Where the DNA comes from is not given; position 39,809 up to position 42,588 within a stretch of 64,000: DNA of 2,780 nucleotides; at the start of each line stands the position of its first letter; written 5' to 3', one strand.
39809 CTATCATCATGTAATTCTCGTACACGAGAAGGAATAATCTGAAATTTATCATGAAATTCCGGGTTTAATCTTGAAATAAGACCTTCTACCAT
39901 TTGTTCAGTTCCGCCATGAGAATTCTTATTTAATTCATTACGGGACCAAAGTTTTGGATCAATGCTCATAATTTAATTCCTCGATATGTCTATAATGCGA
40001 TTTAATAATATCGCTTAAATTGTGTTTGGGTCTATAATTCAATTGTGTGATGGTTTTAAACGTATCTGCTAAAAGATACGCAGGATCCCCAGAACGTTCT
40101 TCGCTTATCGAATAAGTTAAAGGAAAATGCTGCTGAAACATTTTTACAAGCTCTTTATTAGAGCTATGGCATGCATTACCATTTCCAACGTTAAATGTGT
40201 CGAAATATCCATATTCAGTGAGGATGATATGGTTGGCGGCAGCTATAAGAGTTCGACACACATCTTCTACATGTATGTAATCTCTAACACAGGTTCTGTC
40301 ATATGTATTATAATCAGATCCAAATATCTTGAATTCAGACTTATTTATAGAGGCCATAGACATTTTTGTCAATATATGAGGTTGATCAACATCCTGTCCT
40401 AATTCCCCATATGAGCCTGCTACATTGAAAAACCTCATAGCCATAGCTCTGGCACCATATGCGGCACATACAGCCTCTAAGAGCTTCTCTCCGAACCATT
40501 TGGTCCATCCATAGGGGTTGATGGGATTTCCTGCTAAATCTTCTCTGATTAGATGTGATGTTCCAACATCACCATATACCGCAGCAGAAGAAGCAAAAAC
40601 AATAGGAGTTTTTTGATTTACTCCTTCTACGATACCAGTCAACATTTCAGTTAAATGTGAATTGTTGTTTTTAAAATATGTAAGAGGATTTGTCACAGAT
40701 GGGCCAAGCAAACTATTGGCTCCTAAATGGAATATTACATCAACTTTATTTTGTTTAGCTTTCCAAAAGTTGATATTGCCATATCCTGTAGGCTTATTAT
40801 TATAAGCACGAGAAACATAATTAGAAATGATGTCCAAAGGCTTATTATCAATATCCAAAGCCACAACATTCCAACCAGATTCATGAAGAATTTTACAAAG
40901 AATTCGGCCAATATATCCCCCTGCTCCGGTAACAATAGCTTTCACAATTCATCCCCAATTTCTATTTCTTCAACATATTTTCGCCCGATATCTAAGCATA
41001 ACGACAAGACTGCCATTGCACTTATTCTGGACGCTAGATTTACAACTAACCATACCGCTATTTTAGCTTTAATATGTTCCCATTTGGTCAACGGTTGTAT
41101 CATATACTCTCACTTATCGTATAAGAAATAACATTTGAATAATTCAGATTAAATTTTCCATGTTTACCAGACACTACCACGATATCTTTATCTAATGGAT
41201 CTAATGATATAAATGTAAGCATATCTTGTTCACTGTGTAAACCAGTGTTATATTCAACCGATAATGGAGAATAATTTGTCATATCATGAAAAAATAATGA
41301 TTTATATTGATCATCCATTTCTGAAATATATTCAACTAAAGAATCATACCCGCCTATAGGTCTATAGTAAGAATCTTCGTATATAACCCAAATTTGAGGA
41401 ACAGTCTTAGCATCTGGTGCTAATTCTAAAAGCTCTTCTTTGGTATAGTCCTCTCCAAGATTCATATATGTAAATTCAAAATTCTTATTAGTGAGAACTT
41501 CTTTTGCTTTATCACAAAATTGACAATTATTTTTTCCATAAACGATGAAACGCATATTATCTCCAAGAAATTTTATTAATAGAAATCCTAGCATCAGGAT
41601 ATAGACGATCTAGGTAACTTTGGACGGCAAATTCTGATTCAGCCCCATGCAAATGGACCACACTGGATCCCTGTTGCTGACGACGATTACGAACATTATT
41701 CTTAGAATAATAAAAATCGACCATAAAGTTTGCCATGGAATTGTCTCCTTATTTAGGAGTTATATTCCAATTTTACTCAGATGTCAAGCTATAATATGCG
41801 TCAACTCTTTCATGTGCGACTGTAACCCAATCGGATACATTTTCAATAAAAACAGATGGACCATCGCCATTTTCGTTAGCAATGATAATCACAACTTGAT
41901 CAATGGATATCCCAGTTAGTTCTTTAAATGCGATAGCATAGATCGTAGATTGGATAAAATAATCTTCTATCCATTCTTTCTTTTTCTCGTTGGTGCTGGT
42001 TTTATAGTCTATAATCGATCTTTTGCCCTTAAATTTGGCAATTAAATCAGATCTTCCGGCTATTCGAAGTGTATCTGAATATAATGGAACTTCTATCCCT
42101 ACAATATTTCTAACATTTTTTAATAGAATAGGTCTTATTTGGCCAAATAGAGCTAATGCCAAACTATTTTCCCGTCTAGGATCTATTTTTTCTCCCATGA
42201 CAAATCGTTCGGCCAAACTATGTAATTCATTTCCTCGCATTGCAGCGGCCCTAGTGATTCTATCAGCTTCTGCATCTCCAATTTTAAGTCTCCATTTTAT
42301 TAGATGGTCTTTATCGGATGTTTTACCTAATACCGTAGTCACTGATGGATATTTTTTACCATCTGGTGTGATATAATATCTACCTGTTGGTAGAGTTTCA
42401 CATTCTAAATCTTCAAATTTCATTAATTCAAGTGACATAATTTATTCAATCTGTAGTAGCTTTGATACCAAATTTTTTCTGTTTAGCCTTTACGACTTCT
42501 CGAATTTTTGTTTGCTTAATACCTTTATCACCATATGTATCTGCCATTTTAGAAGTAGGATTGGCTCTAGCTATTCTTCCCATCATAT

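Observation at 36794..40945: Phage-encoded nucleotide-heptose biosynthesis cluster with glycosyltransferase and epimerase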

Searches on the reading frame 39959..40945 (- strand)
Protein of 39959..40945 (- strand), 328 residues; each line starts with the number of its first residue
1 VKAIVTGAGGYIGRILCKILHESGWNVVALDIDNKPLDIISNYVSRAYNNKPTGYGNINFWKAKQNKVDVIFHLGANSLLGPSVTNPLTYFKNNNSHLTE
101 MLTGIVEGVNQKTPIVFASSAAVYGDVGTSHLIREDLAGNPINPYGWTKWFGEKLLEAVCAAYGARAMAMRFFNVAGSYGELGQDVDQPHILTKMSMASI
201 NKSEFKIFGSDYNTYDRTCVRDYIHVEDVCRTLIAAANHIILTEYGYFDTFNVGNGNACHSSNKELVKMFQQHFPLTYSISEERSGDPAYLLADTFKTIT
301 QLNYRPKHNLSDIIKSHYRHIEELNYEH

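Call 4: search_protein_families(library=ncbifam, proteins=[window:39959-40945:-], max_evalue=0.01)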
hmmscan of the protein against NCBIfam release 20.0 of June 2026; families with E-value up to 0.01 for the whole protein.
window:39959-40945:- (328 aa): 27 families (the best 25 are shown)
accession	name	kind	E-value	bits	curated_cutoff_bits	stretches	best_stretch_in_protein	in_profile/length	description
TIGR01179.1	galE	equivalog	5.2e-58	196.4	262.3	1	4-321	3-325/332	UDP-glucose 4-epimerase GalE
NF007956.0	PRK10675.1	subfamily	4e-34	118.2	394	1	1-319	1-327/338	UDP-glucose 4-epimerase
TIGR02197.1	heptose_epim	equivalog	1.1e-26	93.8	274.6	1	4-319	2-311/316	ADP-glyceromanno-heptose 6-epimerase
TIGR01181.1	dTDP_gluc_dehyt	equivalog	1.4e-18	67.1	365.1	1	4-315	3-305/321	dTDP-glucose 4,6-dehydratase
NF008360.0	PRK11150.1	equivalog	8.1e-13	48.2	452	1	4-259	3-241/310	ADP-glyceromanno-heptose 6-epimerase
NF008872.0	PRK11908.1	equivalog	3.8e-11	42.6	294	1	2-269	3-266/349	bifunctional UDP-4-keto-pentose/UDP-xylose synthase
NF011728.1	PRK15181.1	equivalog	9.3e-10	38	760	1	66-315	89-331/348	Vi polysaccharide biosynthesis UDP-N-acetylglucosaminuronic acid C-4 epimerase TviC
TIGR04180.1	EDH_00030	hypoth_equivalog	1.3e-09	37.5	475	1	4-239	2-227/297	NAD-dependent 4,6-dehydratase LegB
TIGR02622.1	CDP_4_6_dhtase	equivalog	4.7e-09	35.8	278.45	1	2-316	6-325/352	CDP-glucose 4,6-dehydratase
NF043036.1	ErythonDh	equivalog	8e-08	31.8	325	1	1-157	1-161/321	D-erythronate dehydrogenase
TIGR01746.1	Thioester-redct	subfamily_domain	9.9e-08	31.6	213.35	1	61-274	82-282/371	thioester reductase domain-containing protein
NF047837.1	UDPAcbARedWbcJ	equivalog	1.4e-05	24.2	500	1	64-178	43-136/372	UDP-2-acetamido-2,6-beta-L-arabino-hexul-4-ose reductase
TIGR03466.1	HpnA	hypoth_equivalog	1.4e-05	24.1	367.65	1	1-164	1-159/327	hopanoid-associated sugar epimerase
NF005474.0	PRK07074.1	equivalog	2.9e-05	23.9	361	1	3-43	6-46/259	SDR family oxidoreductase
NF042422.1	oxyalk_red_OleD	equivalog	0.00013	21.4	580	1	1-36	1-36/329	2-alkyl-3-oxoalkanoate reductase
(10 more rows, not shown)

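Call 6: search_protein_families(library=pfam, proteins=[window:39959-40945:-], max_evalue=0.01)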
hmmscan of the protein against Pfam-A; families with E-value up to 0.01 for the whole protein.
window:39959-40945:- (328 aa): 8 families
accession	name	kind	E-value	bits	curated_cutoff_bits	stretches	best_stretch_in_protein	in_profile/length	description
PF01370.27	Epimerase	-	7.5e-35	120.9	20.9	1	4-240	2-228/240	NAD dependent epimerase/dehydratase family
PF16363.11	GDP_Man_Dehyd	-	2.8e-30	106.4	27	1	4-315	1-330/332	GDP-mannose 4,6 dehydratase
PF07993.18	NAD_binding_4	-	3.8e-08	33.3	20.1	1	62-203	83-233/258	Male sterility protein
PF02719.21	Polysacc_synt_2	-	3.8e-08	33.3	20.2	1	4-180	2-176/293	Polysaccharide biosynthesis protein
PF04321.23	RmlD_sub_bind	-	1e-07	31.8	27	1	1-180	1-156/287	RmlD substrate binding domain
PF01073.25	3Beta_HSD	-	0.00031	20.3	22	1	4-159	1-160/280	3-beta hydroxysteroid dehydrogenase/isomerase family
PF00106.31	adh_short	-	0.0019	18.1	26.6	1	3-38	3-38/195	short chain dehydrogenase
PF03721.20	UDPG_MGDP_dh_N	-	0.0064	16.5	27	1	2-48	2-47/187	UDP-glucose/GDP-mannose dehydrogenase family, NAD binding domain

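Call 17: search_solved_structures(query=window:39959-40945:-, max_evalue=1e-10)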
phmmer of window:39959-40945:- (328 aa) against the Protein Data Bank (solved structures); distinct sequences matched with E-value up to 1e-10: 51.
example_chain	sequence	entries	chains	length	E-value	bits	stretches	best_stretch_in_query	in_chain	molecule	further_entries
8wxk_A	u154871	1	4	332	5.4e-40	140.9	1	4-317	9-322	UDP-glucose 4-epimerase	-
2c20_A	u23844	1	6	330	7.6e-39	137.1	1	4-316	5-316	UDP-GLUCOSE 4-EPIMERASE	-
4twr_A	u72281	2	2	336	2.9e-35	125.4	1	67-316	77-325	NAD binding site:NAD-dependent epimerase/dehydratase:UDP-glucose 4-epimerase | UDP-glucose 4-epimerase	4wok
7k3p_A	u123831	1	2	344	3.4e-34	121.8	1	2-314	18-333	UDP-glucose 4-epimerase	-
6k0i_A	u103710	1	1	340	3.2e-31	112.1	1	4-316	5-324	UDP-glucose 4-epimerase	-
6k0g_A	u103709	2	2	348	3.4e-31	112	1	4-316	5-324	UDP-glucose 4-epimerase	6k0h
5gy7_A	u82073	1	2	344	2e-30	109.5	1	1-316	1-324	UDP-glucose 4-epimerase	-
1udc_A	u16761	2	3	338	9.4e-30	107.2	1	1-315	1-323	UDP-GALACTOSE-4-EPIMERASE | UDP-GALACTOSE 4-EPIMERASE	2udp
1lrj_A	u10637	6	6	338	1.3e-29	106.8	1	1-315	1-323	UDP-glucose 4-epimerase | UDP-GALACTOSE 4-EPIMERASE | UDP-GALACTOSE-4-EPIMERASE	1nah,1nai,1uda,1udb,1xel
1kvr_A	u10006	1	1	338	2.4e-29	105.9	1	1-315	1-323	UDP-GALACTOSE 4-EPIMERASE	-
1lrk_A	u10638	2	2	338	2.5e-29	105.8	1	1-315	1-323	UDP-glucose 4-epimerase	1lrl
1kvq_A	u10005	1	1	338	3.4e-29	105.4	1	1-315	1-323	UDP-GALACTOSE 4-EPIMERASE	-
1kvu_A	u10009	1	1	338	3.4e-29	105.4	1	1-315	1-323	UDP-GALACTOSE 4-EPIMERASE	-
1kvs_A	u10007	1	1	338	3.4e-29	105.4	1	1-315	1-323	UDP-GALACTOSE 4-EPIMERASE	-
1a9y_A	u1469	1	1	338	8.8e-29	104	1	1-315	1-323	UDP-GALACTOSE 4-EPIMERASE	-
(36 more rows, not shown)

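Call 69: search_protein_families(library=phrogs, proteins=[window:39959-40945:-], max_evalue=0.001)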
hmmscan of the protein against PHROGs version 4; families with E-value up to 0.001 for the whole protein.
window:39959-40945:- (328 aa): 1 family
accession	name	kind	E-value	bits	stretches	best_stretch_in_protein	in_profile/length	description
phrog_540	-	DNA, RNA and nucleotide metabolism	5.3e-53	181.4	1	1-318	293-591/715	nucleotide-sugar epimerase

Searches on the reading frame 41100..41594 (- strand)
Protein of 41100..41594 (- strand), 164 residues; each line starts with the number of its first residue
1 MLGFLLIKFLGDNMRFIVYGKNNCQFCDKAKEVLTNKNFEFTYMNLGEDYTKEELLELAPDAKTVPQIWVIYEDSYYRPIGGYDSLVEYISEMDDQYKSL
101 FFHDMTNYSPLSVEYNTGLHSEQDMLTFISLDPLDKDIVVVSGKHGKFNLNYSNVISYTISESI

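Call 13: search_protein_families(library=pfam, proteins=[window:41100-41594:-], max_evalue=0.01)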
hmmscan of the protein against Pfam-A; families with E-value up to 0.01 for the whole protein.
window:41100-41594:- (164 aa): 2 families
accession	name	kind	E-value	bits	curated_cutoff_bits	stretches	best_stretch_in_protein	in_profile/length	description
PF00462.30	Glutaredoxin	-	1e-11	45.3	22.9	1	17-70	2-55/60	Glutaredoxin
PF05768.20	Glrx-like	-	0.00065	20.4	26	1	17-49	3-35/77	Glutaredoxin-like domain (DUF836)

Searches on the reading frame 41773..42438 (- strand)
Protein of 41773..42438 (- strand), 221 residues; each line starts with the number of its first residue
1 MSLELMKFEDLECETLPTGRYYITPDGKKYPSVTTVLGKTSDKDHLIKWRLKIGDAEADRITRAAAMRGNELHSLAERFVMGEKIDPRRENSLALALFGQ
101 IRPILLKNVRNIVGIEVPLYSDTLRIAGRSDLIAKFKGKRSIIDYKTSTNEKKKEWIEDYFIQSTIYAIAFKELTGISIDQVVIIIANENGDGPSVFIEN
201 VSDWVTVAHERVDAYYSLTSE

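Call 13: search_protein_families(library=pfam, proteins=[window:41773-42438:-], max_evalue=0.01)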
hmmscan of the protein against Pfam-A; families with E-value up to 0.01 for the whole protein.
window:41773-42438:- (221 aa): 1 family
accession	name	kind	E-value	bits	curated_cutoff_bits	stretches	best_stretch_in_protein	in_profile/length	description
PF12705.13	PDDEXK_1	-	3.3e-09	37.5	22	1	109-174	108-172/247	PD-(D/E)XK nuclease superfamily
